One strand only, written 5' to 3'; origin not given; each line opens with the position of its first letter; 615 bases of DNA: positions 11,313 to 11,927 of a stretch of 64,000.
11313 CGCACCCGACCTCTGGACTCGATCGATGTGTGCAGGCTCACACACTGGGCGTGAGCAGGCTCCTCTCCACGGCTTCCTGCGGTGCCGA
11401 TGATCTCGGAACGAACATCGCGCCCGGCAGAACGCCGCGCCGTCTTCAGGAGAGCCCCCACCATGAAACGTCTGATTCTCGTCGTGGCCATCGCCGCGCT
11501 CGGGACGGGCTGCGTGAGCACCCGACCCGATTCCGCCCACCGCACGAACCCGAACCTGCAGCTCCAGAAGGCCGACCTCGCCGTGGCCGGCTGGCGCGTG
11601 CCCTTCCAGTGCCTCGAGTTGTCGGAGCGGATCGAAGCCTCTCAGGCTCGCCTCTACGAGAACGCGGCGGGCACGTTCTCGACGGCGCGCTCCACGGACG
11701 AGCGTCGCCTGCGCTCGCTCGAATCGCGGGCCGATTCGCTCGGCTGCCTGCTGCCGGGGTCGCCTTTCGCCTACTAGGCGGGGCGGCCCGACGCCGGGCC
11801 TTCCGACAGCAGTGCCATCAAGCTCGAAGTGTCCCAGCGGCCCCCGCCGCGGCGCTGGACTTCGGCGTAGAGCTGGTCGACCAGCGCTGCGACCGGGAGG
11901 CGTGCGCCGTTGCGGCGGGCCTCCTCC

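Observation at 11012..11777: Tandem small lipoproteins sharing an apparently undescribed Cys-x44/45-Cys module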

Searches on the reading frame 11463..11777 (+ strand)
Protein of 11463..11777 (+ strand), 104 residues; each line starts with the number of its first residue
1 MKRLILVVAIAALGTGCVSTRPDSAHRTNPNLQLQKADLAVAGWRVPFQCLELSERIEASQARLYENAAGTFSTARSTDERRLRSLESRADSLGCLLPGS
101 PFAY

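Call 5: search_protein_families(library=pfam, max_evalue=10, proteins=[window:11463-11774:+])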
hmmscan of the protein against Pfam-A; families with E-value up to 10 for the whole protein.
seq(104 aa): 0 families

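Call 6: search_protein_families(library=ncbifam, max_evalue=10, proteins=[window:11463-11774:+])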
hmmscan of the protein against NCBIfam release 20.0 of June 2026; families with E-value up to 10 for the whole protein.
seq(104 aa): 2 families
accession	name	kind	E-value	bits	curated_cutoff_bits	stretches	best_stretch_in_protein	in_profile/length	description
NF053852.1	vesicle_Bd0635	exception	0.042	13.5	250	1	1-61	1-62/223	CpoB-like predatory vesicle lipoprotein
NF007319.0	PRK09810.1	equivalog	0.098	12.6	86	1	1-21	2-23/41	lipoprotein antitoxin entericidin A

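Call 7: find_homologous_proteins(query=window:11463-11774:+, max_evalue=0.01)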
Query seq(104 aa) (104 aa): 39 proteins with E <= 0.01 among 44 candidates.
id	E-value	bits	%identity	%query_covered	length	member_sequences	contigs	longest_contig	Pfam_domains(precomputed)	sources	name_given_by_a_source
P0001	2.4e-60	218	99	100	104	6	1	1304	-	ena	-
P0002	4.8e-52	192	88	100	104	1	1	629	-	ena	-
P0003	1.0e-46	175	80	100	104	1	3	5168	-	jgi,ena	-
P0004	3.1e-46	173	79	100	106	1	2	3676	-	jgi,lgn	jgi:hypothetical protein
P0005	3.9e-46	173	77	100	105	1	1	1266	-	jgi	-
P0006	9.2e-46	172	78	100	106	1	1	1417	-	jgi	-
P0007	8.6e-45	169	75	100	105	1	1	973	-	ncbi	-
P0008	1.8e-44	167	74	100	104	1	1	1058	-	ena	-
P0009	2.6e-44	167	77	100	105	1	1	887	-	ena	-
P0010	5.5e-44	166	79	100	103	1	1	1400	-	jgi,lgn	-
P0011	7.7e-43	162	74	100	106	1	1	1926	-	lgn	-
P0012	1.1e-42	162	75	100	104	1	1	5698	-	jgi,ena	-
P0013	2.3e-42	161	72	100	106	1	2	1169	-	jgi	jgi:hypothetical protein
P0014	3.1e-42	160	74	100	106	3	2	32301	-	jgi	-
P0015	6.4e-42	159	73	100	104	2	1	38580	-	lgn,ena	-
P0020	1.2e-37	146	68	100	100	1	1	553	-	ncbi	-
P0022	2.0e-36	142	68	100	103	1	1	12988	-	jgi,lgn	-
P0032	3.9e-32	128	66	85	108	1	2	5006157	-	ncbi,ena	-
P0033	5.5e-32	127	76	68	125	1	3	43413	-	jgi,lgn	-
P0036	2.1e-27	113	56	100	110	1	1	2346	-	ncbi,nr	ncbi:MAG: hypothetical protein HKP30_07690 [Myxococcales bacterium]|nr:hypothetical protein [Myxococ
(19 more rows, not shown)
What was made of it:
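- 11463..11777 (+): Gene B: 104-aa prolipoprotein. Signal peptide with lipobox LGTG|C17, a low-confidence tether (aa 18-36), a beta-hairpin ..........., the hairpin module, and the tail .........-COOH. 39 homologues at 56-99% identity (call 7).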

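Call 17: search_solved_structures(query=A3, max_evalue=10)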
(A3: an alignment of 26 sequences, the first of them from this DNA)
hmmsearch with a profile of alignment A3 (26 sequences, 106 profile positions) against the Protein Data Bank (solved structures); distinct sequences matched with E-value up to 10: 0.
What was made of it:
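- Tried and rejected: The PDB sequence profile search found 0 hits at E<=10 (call 17).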

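Call 19: find_encoding_contigs(protein=P0032, flank=6000, max_places=3)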
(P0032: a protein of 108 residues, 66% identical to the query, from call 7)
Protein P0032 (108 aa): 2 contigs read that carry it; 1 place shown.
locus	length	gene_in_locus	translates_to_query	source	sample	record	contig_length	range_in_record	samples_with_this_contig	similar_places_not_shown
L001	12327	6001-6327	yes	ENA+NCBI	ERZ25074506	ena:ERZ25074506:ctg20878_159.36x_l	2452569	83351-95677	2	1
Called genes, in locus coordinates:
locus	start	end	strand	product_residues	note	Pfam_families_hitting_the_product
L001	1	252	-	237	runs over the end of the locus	PF07505:DUF5131, PF17338:GP88 (weak)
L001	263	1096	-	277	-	-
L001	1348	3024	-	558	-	PF00005:ABC_tran, PF02463:SMC_N (faint), PF13476:AAA_23 (faint), PF13304:AAA_21 (faint), PF12848:ABC_tran_Xtn, PF00005:ABC_tran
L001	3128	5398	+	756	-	PF04879:Molybdop_Fe4S4, PF00384:Molybdopterin, PF01568:Molydop_binding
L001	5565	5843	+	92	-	-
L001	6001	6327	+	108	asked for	-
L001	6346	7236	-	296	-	PF01488:Shikimate_DH (faint), PF03446:NAD_binding_2, PF03807:F420_oxidored, PF14833:NAD_binding_11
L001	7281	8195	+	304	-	PF01497:Peripla_BP_2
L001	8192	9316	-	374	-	PF01266:DAO, PF07992:Pyr_redox_2 (faint)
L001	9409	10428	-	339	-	-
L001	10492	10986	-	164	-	-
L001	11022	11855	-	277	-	PF13485:Peptidase_MA_2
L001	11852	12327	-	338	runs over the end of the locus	PF00248:Aldo_ket_red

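Call 20: find_encoding_contigs(protein=P0015, flank=6000, max_places=3)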
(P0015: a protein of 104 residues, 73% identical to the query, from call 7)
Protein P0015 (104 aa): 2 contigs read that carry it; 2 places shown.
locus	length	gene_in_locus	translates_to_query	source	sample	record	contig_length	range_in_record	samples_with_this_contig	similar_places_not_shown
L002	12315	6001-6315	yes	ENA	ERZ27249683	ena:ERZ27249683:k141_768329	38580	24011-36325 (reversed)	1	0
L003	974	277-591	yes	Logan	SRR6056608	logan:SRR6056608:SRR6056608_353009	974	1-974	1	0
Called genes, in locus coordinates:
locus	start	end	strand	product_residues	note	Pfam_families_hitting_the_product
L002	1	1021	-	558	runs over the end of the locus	PF00005:ABC_tran, PF02463:SMC_N (faint), PF13476:AAA_23 (faint), PF13304:AAA_21 (faint), PF12848:ABC_tran_Xtn, PF00005:ABC_tran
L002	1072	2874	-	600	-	PF16927:HisKA_7TM, PF00989:PAS (weak), PF08448:PAS_4, PF13188:PAS_8 (weak), PF13426:PAS_9 (weak), PF00512:HisKA, PF02518:HATPase_c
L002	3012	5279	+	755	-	PF04879:Molybdop_Fe4S4, PF00384:Molybdopterin, PF01568:Molydop_binding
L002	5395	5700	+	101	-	-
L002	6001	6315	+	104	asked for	-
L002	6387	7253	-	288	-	PF03446:NAD_binding_2, PF03807:F420_oxidored (weak), PF14833:NAD_binding_11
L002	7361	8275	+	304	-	PF01497:Peripla_BP_2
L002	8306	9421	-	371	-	PF00070:Pyr_redox (faint), PF01266:DAO, PF01494:FAD_binding_3 (weak)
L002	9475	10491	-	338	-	PF00248:Aldo_ket_red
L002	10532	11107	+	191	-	-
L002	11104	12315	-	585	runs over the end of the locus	PF08448:PAS_4 (weak), PF00512:HisKA (weak), PF02518:HATPase_c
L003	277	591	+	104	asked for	-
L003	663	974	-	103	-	?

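Call 22: search_protein_representatives(alignment_id=A3)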
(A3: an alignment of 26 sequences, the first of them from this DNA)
Query: 26 sequences, 106 profile positions. Proteins with E-value up to 0.001 (for the whole library): 12; up to 1e-10: 10; up to 1e-30: 1. The best 12 are listed.
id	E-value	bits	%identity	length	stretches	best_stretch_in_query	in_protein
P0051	3.2e-31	124.1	-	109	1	1-106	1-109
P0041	5.5e-25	104.1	-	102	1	1-102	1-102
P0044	1.3e-21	93.2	-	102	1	2-102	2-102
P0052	6.6e-21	90.9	-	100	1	1-102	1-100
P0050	1.1e-18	83.8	-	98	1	1-101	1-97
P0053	2.2e-16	76.4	-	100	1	4-101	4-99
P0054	1.2e-15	74.0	-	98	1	1-101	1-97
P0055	5.9e-15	71.8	-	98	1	1-102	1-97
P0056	5.9e-12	62.2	-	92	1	1-102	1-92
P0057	6.6e-11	58.8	-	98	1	1-98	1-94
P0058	1.9e-08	50.9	-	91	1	5-102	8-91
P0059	1.1e-06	45.2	-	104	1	1-101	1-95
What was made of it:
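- Only 12 clusters among 1.84e9 representatives (call 22). The exhaustive profile search of A+B did not retrieve any T-family protein at E<=1e-3 (call 22). A is much more divergent than B (9 versus 3 clusters at 50% identity in call 22), suggesting different constraints.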

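Call 26: predict_structure(alignment_id=A3)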
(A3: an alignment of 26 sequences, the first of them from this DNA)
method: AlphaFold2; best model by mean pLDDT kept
length: 104 residues; sequences in the alignment: 26
mean_pLDDT: 67.1   pTM: 0.46
mean pLDDT of the five models: 67.1, 66.6, 61.6, 61.5, 60.1
residues with pLDDT >= 90: 7; 70-90: 39; 50-70: 34; < 50: 24
segments of 3 or more residues with pLDDT < 50: 16-36
pLDDT, mean of each block of 10 residues (from residue 1): 58 52 42 49 67 88 79 82 90 73 50
secondary structure, 60 per line:
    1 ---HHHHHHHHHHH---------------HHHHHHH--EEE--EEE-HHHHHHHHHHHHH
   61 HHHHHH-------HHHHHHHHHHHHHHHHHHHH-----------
elements in order: H4-14 H30-36 E39-41 E44-46 H48-66 H74-93
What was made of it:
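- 11463..11777 (+): AF2 model (call 26).
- On PulS/OutS pilotins (PF09691): AF2 predicts two helices in the mature domain (call 26).
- AF2 gives H48-66 and H74-93 with pLDDT about 80-90 (call 26).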

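Call 30: fold_search(model_id=the predicted structure, library=pdb)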
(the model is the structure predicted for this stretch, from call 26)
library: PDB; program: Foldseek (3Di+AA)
matches with E <= 10: 55; with E <= 0.001: 0
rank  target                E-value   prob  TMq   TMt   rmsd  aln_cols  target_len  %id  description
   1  8glv_5V               1.8e+00  0.12  0.32  0.19  33.6       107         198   13  96-nm repeat unit of doublet microtubules from Chlamydomonas reinhardtii flagella (released 2023-05-31)
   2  9ihh_A                2.3e+00  0.06  0.25  0.27  11.6        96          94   19  Ex vivo spore-silk A-ENA fibers (released 2026-03-04)
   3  9qrp_A                2.8e+00  0.21  0.40  0.12   8.9        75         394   20  Thermus thermophilus seryl-tRNA synthetase bound to tRNA(ser)(GGA) and seryl-adenylate analogue. (released 2025-05-14)
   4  7zwc_c                3.0e+00  0.04  0.22  0.10  18.4       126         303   12  Structure of SNAPc:TBP-TFIIA-TFIIB sub-complex bound to U5 snRNA promoter (released 2022-11-30)
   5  9fso_W                3.5e+00  0.10  0.34  0.17  10.8        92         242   15  Human RNA Polymerase III Class III Open Pre-initiation Complex 1 (OC1) (released 2025-01-15)
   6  3stq_C                3.5e+00  0.06  0.25  0.28  15.8        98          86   16  Hypothetical protein PA2703 Pseudomonas aeruginosa PAO1 (released 2012-02-08)
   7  3l9f_A                3.7e+00  0.06  0.28  0.19  17.4       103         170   16  The Crystal Structure of smu.1604c from Streptococcus mutans UA159 (released 2011-01-05)
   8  8br8_Lj               3.7e+00  0.05  0.23  0.26  17.0        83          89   14  Giardia ribosome in POST-T state (A1) (released 2023-03-15)
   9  6ahx                  4.0e+00  0.47  0.39  0.65   2.0        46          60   17  Copper-Sensing Operon Regulator Protein (CsoRGz) (released 2019-10-23)
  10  6rxx_Ch               4.2e+00  0.21  0.37  0.27   4.6        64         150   20  Cryo-EM structure of the 90S pre-ribosome (Kre33-Noc4) from Chaetomium thermophilum, state C, Poly-Ala (released 2019-08-14)
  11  8jax_B                4.2e+00  0.15  0.39  0.27  16.3        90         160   20  Cryo-EM structure of Holo form of ScBfr with O symmetry (released 2023-08-02)
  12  5lnk_A                4.5e+00  0.03  0.23  0.22  13.0       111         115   16  Entire ovine respiratory complex I (released 2016-11-23)
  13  6jyi_B                4.8e+00  0.04  0.25  0.18  17.0       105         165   13  Crystal structure of the PadR-like transcriptional regulator BC1756 from Bacillus cereus (released 2019-06-26)
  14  7y6f_C                4.8e+00  0.03  0.22  0.15  17.7        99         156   20  Cryo-EM structure of Apo form of ScBfr (released 2023-07-05)
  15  7tal                  5.2e+00  0.18  0.45  0.25   6.2        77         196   16  LOV2-DARPIN fusion : D4_deltaDARP (released 2023-07-05)
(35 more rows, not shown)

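Call 32: find_related_loci(query=A1, collection=genome_contigs, flank=5000)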
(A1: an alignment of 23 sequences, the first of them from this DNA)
Query A1 (104 aa) in genome_contigs; peptide patterns used: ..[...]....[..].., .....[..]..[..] (x = any residue, [..] = any of these).
32 stretches matched a pattern; 1 encode a relative of the query (tblastn E <= 1e-3); 1 distinct loci.
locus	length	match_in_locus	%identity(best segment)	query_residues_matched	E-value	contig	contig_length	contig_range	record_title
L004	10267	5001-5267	66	17-104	2e-35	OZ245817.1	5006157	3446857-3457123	MAG: Myxococcota bacterium isolate 0c50699c-d6b7-4b2e-8de7-4d50650ccec7 genome assembly, chromosome: 1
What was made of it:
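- One genome among 185,579 species representatives, a Myxococcota MAG (call 32).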

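Call 38: find_encoding_contigs(protein=P0033, flank=10000, max_places=2)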
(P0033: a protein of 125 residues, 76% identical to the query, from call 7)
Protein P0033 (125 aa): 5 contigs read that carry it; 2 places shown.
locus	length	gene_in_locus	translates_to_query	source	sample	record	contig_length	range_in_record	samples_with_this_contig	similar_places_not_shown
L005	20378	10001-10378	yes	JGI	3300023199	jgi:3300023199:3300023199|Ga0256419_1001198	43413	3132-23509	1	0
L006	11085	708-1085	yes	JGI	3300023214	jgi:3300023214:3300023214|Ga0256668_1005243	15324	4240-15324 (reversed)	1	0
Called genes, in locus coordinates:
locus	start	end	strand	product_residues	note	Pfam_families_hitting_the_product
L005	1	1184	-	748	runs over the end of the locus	-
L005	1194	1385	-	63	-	-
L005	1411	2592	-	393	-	PF00108:Thiolase_N, PF02803:Thiolase_C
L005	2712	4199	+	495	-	PF01235:Na_Ala_symp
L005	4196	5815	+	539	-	PF01565:FAD_binding_4, PF02913:FAD-oxidase_C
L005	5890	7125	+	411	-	PF00155:Aminotran_1_2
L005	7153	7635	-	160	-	PF00578:AhpC-TSA, PF08534:Redoxin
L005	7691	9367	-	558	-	PF00005:ABC_tran, PF02463:SMC_N (faint), PF13476:AAA_23 (faint), PF13521:AAA_28 (faint), PF13304:AAA_21 (faint), PF12848:ABC_tran_Xtn, PF00005:ABC_tran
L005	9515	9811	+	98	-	-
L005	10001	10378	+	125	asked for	-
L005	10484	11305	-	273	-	PF03446:NAD_binding_2, PF14833:NAD_binding_11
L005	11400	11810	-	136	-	PF13103:TonB_2, PF03544:TonB_C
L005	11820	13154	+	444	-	PF25323:6TM_PilS (weak), PF00512:HisKA (weak), PF02518:HATPase_c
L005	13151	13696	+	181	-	PF00072:Response_reg, PF13556:HTH_30 (faint), PF02954:HTH_8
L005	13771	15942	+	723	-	PF07715:Plug (weak), PF00593:TonB_dep_Rec_b-barrel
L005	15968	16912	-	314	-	PF13485:Peptidase_MA_2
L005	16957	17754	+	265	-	-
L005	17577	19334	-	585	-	PF16927:HisKA_7TM (weak), PF08448:PAS_4 (weak), PF13426:PAS_9, PF00512:HisKA (weak), PF02518:HATPase_c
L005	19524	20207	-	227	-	-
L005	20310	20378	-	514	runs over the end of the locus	PF00890:FAD_binding_2 (faint), PF01266:DAO (weak), PF01494:FAD_binding_3 (weak), PF07992:Pyr_redox_2 (faint), PF00732:GMC_oxred_N, PF05199:GMC_oxred_C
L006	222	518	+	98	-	-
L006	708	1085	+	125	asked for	-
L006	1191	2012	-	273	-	PF03446:NAD_binding_2, PF14833:NAD_binding_11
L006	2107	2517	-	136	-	PF13103:TonB_2, PF03544:TonB_C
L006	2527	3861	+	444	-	PF25323:6TM_PilS (weak), PF00512:HisKA (weak), PF02518:HATPase_c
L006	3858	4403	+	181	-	PF00072:Response_reg, PF13556:HTH_30 (faint), PF02954:HTH_8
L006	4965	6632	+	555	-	PF00593:TonB_dep_Rec_b-barrel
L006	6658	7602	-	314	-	PF13485:Peptidase_MA_2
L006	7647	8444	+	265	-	-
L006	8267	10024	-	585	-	PF16927:HisKA_7TM (weak), PF08448:PAS_4 (weak), PF13426:PAS_9, PF00512:HisKA (weak), PF02518:HATPase_c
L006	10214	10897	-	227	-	-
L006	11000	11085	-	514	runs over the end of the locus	PF00890:FAD_binding_2 (faint), PF01266:DAO (weak), PF01494:FAD_binding_3 (weak), PF07992:Pyr_redox_2 (faint), PF00732:GMC_oxred_N, PF05199:GMC_oxred_C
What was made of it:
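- The flanking molybdopterin oxidoreductase is lost in L005 (call 38). In L005/L006 the A-B pair is present without the Mo enzyme (call 38).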

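Call 39: find_encoding_contigs(protein=P0022, flank=10000, max_places=2)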
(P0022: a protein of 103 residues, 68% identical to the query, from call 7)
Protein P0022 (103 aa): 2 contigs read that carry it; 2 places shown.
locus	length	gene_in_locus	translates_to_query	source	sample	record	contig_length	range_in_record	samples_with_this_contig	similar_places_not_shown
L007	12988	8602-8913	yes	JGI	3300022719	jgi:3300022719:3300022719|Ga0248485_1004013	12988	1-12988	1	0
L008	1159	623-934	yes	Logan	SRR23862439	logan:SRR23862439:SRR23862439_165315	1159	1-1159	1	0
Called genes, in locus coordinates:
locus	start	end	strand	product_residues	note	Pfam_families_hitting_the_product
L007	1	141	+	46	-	?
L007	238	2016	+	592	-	-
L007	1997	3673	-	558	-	PF00005:ABC_tran, PF02463:SMC_N (faint), PF13304:AAA_21 (faint), PF12848:ABC_tran_Xtn, PF00005:ABC_tran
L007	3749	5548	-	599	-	PF16927:HisKA_7TM, PF00989:PAS, PF08448:PAS_4, PF13188:PAS_8 (weak), PF13426:PAS_9 (weak), PF00512:HisKA, PF02518:HATPase_c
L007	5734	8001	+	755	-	PF04879:Molybdop_Fe4S4, PF00384:Molybdopterin, PF01568:Molydop_binding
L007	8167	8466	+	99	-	-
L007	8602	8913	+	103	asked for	-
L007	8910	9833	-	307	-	PF03446:NAD_binding_2, PF03807:F420_oxidored (weak), PF14833:NAD_binding_11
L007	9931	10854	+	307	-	PF01497:Peripla_BP_2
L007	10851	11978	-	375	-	PF01266:DAO, PF07992:Pyr_redox_2 (faint)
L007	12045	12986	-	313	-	?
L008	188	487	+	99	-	-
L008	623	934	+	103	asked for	-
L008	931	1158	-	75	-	?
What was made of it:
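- Closest known: PulS/OutS type II secretion pilotins. Different: There is no secretin nearby (calls 19, 20, 38, 39).
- The gene order Mo-oxidoreductase, A, B is the same in the window, L001, L002 and L007 (calls 19, 20, 39).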

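Call 49: search_protein_families(library=pfam, alignment_id=A3, max_evalue=5)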
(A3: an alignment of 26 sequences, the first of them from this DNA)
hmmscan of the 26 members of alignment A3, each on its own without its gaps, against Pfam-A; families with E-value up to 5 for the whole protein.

A. member 1, seq(104 aa): 0 families

B. families by the number of members that match (of 26 scanned): 8 families
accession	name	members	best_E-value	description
PF12518.13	DUF3721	2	0.014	Protein of unknown function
PF21833.1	DUF6893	1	0.034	Family of unknown function (DUF6893)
PF23718.1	DUF7160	1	0.053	Family of unknown function (DUF7160)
PF08451.16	A_deaminase_N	1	0.11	Adenosine/AMP deaminase N-terminal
PF21181.3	SsfX3_N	1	0.12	SsfX3, N-terminal domain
PF14720.11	NiFe_hyd_SSU_C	1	0.12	NiFe/NiFeSe hydrogenase small subunit C-terminal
PF11574.13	Rpf1_C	1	0.2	Resuscitation-promoting factor Rpf1, C-terminal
PF06522.17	B12D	1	0.28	NADH-ubiquinone reductase complex 1 MLRQ subunit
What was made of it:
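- Closest known: PulS/OutS type II secretion pilotins. Different: There is no sequence match (calls 5, 49).
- No Pfam match to the pilotin family or to anything else (calls 5, 49).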

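Call 67: search_protein_families(library=padloc, max_evalue=1, proteins=[window:11463-11777:+])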
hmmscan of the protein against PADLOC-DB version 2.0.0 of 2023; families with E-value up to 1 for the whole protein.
window:11463-11777:+ (104 aa): 0 families

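Call 68: search_protein_families(library=phrogs, max_evalue=1, proteins=[window:11463-11777:+])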
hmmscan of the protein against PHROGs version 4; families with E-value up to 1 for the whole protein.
window:11463-11777:+ (104 aa): 2 families
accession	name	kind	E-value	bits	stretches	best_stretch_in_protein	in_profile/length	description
phrog_13472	-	unknown function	0.041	15.1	1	1-28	1-28/113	-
phrog_1119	-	moron, auxiliary metabolic gene and host takeover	0.2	13.1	1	1-22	1-21/78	Cor superinfection exclusion protein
